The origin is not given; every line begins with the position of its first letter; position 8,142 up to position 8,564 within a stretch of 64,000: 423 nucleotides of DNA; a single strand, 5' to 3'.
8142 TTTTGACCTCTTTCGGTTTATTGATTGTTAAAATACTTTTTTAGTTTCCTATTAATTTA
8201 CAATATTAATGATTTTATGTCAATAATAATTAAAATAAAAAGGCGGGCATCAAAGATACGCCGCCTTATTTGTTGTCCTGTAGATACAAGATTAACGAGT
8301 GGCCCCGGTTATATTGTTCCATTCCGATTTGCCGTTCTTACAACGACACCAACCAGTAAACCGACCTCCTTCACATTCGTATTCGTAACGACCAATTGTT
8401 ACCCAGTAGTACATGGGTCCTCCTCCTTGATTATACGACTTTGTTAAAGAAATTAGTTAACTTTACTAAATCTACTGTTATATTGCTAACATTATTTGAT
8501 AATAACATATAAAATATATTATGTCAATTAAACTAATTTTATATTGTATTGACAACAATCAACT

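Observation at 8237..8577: Hidden transcription unit for a 40-aa Cys/Trp/Tyr-rich peptide with divergent promoters in a low-GC islet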

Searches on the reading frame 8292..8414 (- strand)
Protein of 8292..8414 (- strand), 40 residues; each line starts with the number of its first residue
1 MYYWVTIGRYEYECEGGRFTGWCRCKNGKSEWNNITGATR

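Call 7: search_protein_families(library=pfam, proteins=[window:8292-8414:-], max_evalue=1)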
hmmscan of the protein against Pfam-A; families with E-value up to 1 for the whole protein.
window:8292-8414:- (40 aa): 1 family
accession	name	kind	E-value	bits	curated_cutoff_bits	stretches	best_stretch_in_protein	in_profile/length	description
PF09479.16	Flg_new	-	0.094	13.3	27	1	15-38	31-54/65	Listeria-Bacteroides repeat domain (List_Bact_rpt)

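Call 8: search_protein_families(library=ncbifam, proteins=[window:8292-8414:-], max_evalue=1)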
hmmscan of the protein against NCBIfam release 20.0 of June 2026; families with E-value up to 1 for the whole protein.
window:8292-8414:- (40 aa): 0 families

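Call 9: find_homologous_proteins(query=window:8295-8414:-, max_evalue=10)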
Query seq(40 aa): no candidate shares three 5-residue words with the query. No homologue found.

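Call 14: find_encoding_contigs(protein=window:8292-8414:-, flank=10000, max_places=10)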
Protein window:8292-8414:- (40 aa): no gene with exactly this product is on record in the collection.

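Call 17: search_protein_representatives(protein=window:8292-8414:-)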
Query: 40 residues. Proteins with E-value up to 0.001 (for the whole library): 8; up to 1e-10: 0; up to 1e-30: 0. The best 8 are listed.
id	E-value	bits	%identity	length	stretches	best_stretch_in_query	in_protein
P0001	3.6e-10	54.9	-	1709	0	-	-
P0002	6.1e-09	51.1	41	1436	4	5-33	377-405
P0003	3.0e-08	49.0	40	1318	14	9-35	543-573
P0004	2.3e-06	43.1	41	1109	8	14-39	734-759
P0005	1.1e-04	38.0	40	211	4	8-37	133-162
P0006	4.9e-04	35.9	50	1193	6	13-30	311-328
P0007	5.1e-04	35.8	47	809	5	20-39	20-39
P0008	7.8e-04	35.3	40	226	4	8-37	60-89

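Call 29: find_related_loci(query=A1, collection=genome_contigs, flank=10000)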
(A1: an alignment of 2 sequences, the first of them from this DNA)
Query A1 (40 aa) in genome_contigs; peptide patterns used: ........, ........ (x = any residue, [..] = any of these).
7 stretches matched a pattern; 1 encode a relative of the query (tblastn E <= 1e-3); 1 distinct loci.
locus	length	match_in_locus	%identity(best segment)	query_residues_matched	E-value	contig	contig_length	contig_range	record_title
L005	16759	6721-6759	85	9-21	5e-5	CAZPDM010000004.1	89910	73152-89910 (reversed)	MAG TPA_asm: uncultured Planctomycetota bacterium isolate binchicken_co22_255 genome assembly, contig: NODE_252_length_8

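Call 40: predict_structure(protein=window:8292-8414:-)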
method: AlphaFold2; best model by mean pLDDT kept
length: 40 residues; sequences in the alignment: 1
mean_pLDDT: 73.5   pTM: 0.45
mean pLDDT of the five models: 73.5, 70.9, 67.7, 57.2, 56.4
residues with pLDDT >= 90: 0; 70-90: 28; 50-70: 9; < 50: 3
segments of 3 or more residues with pLDDT < 50: 38-40
pLDDT, mean of each block of 10 residues (from residue 1): 78 77 74 65
secondary structure, 60 per line:
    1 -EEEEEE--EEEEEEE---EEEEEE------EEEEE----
elements in order: E2-7 E10-16 E20-25 E32-36

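Call 41: find_related_loci(query=A2, collection=viral_contigs, flank=5000)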
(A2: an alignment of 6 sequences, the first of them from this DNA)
Query A2 (40 aa) in viral_contigs; peptide patterns used: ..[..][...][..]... (x = any residue, [..] = any of these).
23 stretches matched a pattern, but none encodes a relative of the query by tblastn (E <= 1e-3).

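Call 44: find_related_loci(query=A3, collection=viral_contigs, flank=5000)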
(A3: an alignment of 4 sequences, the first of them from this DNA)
Query A3 (40 aa) in viral_contigs; peptide patterns used: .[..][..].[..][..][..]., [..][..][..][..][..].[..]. (x = any residue, [..] = any of these).
32 stretches matched a pattern, but none encodes a relative of the query by tblastn (E <= 1e-3).

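Call 45: fold_search(model_id=the predicted structure, library=pdb)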
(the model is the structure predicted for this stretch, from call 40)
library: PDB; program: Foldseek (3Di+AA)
matches with E <= 10: 37; with E <= 0.001: 0
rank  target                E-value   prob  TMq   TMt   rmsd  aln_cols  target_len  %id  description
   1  8q6a                  6.3e+00  0.07  0.39  0.21   5.6        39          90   20  The RSL-D32N - sulfonato-calix[8]arene complex, I213 form, citrate pH 4.0 (released 2024-03-06)
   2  6i7d_B                6.7e+00  0.16  0.53  0.04   3.3        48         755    8  Plasmodium falciparum Myosin A, post-rigor and rigor-like states (released 2019-08-07)
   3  4n99_A                7.2e+00  0.04  0.29  0.06   6.2        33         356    9  E. coli sliding clamp in complex with 6-chloro-2,3,4,9-tetrahydro-1H-carbazole-7-carboxylic acid (released 2013-11-06)
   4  6sth_B                7.7e+00  0.06  0.37  0.20   5.9        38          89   21  Highly cationic RSL-R8 in complex with sulfonato-calix[8]arene (released 2020-09-30)
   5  8fpg_F                7.7e+00  0.05  0.33  0.12   4.4        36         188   19  GluA2 flip Q isoform of AMPA receptor in complex with gain-of-function TARP gamma-2, with 10mM CaCl2, 150mM NaCl, 1mM  (released 2024-02-28)
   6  6ake_C                7.7e+00  0.04  0.31  0.11   5.1        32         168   12  Crystal structure of mouse claudin-3 in complex with C-terminal fragment of Clostridium perfringens enterotoxin (released 2019-02-27)
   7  2gia_B                7.7e+00  0.03  0.28  0.12   6.8        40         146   10  Crystal structures of trypanosoma bruciei MRP1/MRP2 (released 2006-09-05)
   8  9dvs_D                7.7e+00  0.03  0.28  0.04   6.2        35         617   17  CryoEM structure of Syn7942 RNAP-SigA holoenzyme (released 2025-10-15)
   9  7pr5_A                8.2e+00  0.06  0.39  0.21   5.6        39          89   20  Cocrystal of an RSL-N23H and sulfonato-thiacalix[4]arene - zinc complex (released 2022-03-02)
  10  4xh1                  8.2e+00  0.06  0.37  0.06   3.8        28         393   11  Crystal structure of Salmonella typhimurium propionate kinase in complex with AMPPNP and propionate (released 2015-08-19)
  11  2x5h_C                8.2e+00  0.04  0.37  0.22   4.6        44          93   11  Crystal structure of the ORF131 L26M L51M double mutant from Sulfolobus islandicus rudivirus 1 (released 2010-07-21)
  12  6e8e_A                8.2e+00  0.03  0.29  0.05   6.2        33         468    9  Crystal structure of the Escherichia coli sliding clamp-MutL complex. (released 2019-05-01)
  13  5x06_A                8.2e+00  0.03  0.27  0.06   6.7        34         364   12  DNA replication regulation protein (released 2018-01-24)
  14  8pat_A                8.2e+00  0.03  0.27  0.06   6.6        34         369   12  Structure of the E.coli DNA polymerase sliding clamp with a covalently bound peptide 3. (released 2024-03-13)
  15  9vyg_M                8.7e+00  0.20  0.66  0.08   3.2        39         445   15  Cyanopodophage Pan3 tail complex (released 2025-11-26)
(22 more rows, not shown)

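Call 47: find_related_loci(query=A4, collection=metagenome_contigs, flank=5000)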
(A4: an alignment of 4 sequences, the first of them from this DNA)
Query A4 (40 aa) in metagenome_contigs; peptide patterns used: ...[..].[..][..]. (x = any residue, [..] = any of these).
599 stretches matched a pattern, but none encodes a relative of the query by tblastn (E <= 1e-3).

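Call 48: find_related_loci(query=A3, collection=metagenome_contigs, flank=5000)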
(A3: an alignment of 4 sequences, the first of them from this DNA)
Query A3 (40 aa) in metagenome_contigs; peptide patterns used: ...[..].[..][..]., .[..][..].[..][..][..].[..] (x = any residue, [..] = any of these).
599 stretches matched a pattern, but none encodes a relative of the query by tblastn (E <= 1e-3).

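Call 52: search_solved_structures(query=window:8295-8414:-, max_evalue=10, show_alignments=3)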
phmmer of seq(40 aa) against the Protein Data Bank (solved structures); distinct sequences matched with E-value up to 10: 1.
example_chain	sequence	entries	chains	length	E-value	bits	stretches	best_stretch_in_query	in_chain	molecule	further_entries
2mfj_A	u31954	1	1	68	6.2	10.7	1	10-36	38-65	Blo t 19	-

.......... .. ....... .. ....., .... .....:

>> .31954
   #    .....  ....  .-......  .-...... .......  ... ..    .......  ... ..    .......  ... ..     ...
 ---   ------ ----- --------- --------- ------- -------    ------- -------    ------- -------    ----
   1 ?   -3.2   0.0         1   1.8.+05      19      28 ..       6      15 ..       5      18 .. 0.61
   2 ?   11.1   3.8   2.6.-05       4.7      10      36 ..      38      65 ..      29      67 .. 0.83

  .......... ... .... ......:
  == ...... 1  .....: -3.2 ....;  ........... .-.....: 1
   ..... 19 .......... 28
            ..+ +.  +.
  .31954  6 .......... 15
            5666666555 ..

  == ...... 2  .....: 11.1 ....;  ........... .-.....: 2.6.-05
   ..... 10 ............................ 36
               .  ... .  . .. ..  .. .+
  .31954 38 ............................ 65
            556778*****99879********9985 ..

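Call 53: search_protein_families(library=phrogs, proteins=[window:8292-8414:-], max_evalue=1)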
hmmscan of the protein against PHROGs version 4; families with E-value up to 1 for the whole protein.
window:8292-8414:- (40 aa): 0 families

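Call 54: search_protein_families(library=padloc, proteins=[window:8292-8414:-], max_evalue=1)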
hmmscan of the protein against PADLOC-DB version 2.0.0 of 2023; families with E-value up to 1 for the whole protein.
window:8292-8414:- (40 aa): 0 families

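Call 63: fold_search(model_id=the predicted structure, library=viral)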
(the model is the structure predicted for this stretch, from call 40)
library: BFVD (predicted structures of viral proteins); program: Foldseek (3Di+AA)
matches with E <= 10: 163; with E <= 0.001: 0
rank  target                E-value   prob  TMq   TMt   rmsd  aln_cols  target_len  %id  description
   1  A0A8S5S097            3.8e-01  0.66  0.48  0.44   5.8        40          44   18  Uncharacterized protein [Podoviridae sp. ct8Lf7]
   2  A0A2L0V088            1.3e+00  0.54  0.53  0.30   3.3        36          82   11  Uncharacterized protein [Agrobacterium phage Atu_ph07]
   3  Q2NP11                1.7e+00  0.20  0.40  0.35   3.5        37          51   11  ORF100 peptide [Hyphantria cunea nuclear polyhedrosis virus]
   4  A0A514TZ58            2.0e+00  0.47  0.56  0.30   3.3        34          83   15  (no name in the UniProt tables at hand)
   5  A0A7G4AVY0            2.1e+00  0.47  0.58  0.36   2.6        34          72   12  Uncharacterized protein [Streptomyces phage Coruscant]
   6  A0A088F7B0            2.1e+00  0.14  0.40  0.30   5.3        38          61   18  (no name in the UniProt tables at hand)
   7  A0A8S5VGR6            2.1e+00  0.11  0.35  0.33   4.8        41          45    7  Uncharacterized protein [Myoviridae sp. ctkfK18]
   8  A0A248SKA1            2.3e+00  0.28  0.48  0.23   4.0        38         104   13  (no name in the UniProt tables at hand)
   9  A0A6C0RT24            2.4e+00  0.28  0.56  0.42   4.5        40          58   20  (no name in the UniProt tables at hand)
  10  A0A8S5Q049            2.6e+00  0.18  0.45  0.30   3.6        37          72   16  Uncharacterized protein [Podoviridae sp. ctXSp1]
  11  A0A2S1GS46            2.7e+00  0.28  0.53  0.35   4.1        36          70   14  Uncharacterized protein [Escherichia phage vB_EcoS_IME347]
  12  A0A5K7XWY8            2.9e+00  0.23  0.48  0.24   4.1        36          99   22  Uncharacterized protein [Abalone asfa-like virus]
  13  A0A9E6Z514            2.9e+00  0.12  0.39  0.29   5.8        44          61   16  Lipoprotein [Escherichia phage ZL19]
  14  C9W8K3                3.1e+00  0.28  0.54  0.28   3.8        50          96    8  AC4 [Cotton leaf curl Alabad virus]
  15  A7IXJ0                3.1e+00  0.25  0.50  0.17   3.8        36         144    6  Uncharacterized protein b665L [Paramecium bursaria Chlorella virus NY2A]
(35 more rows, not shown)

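Call 69: search_dna_similar(query=window:8295-8414:-, collection=plasmids, mode=protein, max_evalue=10, max_rows=10)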
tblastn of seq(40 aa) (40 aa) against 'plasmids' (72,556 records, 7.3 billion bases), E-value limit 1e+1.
Records with a match: 7; places in all: 7; records where one place covers at least 80% of the query: 0.
Best place of each record, by identity: <60% 7.
By first word of the organism name: Acinetobacter 3; Streptomyces 2; Rhizobium 1; Curtobacterium 1.
By predicted mobility (MOB-suite, as given by PLSDB): mobilizable 4; conjugative 2; non-mobilizable 1.
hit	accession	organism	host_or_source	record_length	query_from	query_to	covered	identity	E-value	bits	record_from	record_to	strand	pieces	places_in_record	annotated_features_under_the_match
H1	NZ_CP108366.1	Streptomyces sp. NBC_01340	-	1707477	16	39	60%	54.2%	7e+0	30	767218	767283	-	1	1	none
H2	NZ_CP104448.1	Acinetobacter baumannii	Homo sapiens,sputum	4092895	7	33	68%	44.4%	5e+0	30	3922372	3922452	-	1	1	none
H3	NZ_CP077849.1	Acinetobacter baumannii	Homo sapiens,Rectal swab_P28_BU14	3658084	7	33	68%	44.4%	5e+0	30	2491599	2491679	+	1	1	none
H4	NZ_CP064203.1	Acinetobacter baumannii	Homo sapiens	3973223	7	33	68%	44.4%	5e+0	30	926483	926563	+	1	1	none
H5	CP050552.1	Rhizobium leguminosarum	Vicia sativa,cell culture,root nodule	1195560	8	31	60%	45.8%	6e+0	30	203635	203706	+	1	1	none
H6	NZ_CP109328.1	Streptomyces sp. NBC_01591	-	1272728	7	31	63%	40.0%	8e+0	29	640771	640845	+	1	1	none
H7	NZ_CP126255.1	Curtobacterium sp. MCSS17_016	-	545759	9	31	57%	43.5%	4e+0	30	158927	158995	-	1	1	hypothetical protein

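Call 70: search_dna_similar(query=window:8295-8414:-, collection=phages, mode=protein, max_evalue=10, max_rows=10)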
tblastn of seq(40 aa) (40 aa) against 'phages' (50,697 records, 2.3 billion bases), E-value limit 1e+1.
Records with a match: 5; places in all: 5; records where one place covers at least 80% of the query: 0.
Best place of each record, by identity: <60% 5.
By first word of the organism name: Acinetobacter 2; Synechococcus 2; Bordetella 1.
By host as written in the record: - 2; Synechococcus sp. 2; Bordetella bronchiseptica 1.
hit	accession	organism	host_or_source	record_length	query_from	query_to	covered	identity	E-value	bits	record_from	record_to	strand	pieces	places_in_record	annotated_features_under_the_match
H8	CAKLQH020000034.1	Acinetobacter phage MD-2021a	not known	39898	7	33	68%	44.4%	2e+0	30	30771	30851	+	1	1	allB: allantoinase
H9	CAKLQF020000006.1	Acinetobacter phage MD-2021a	not known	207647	7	33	68%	44.4%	2e+0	30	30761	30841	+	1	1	allB: allantoinase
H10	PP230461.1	Bordetella phage PY223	Bordetella bronchiseptica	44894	7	36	75%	36.1%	6e+0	28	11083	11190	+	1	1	CHC2 zinc finger protein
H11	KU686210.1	Synechococcus phage S-WAM1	Synechococcus sp.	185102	22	39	45%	55.6%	3e+0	29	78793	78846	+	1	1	baseplate wedge initiator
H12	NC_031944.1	Synechococcus phage S-WAM1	Synechococcus sp.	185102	22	39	45%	55.6%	3e+0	29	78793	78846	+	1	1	virion structural protein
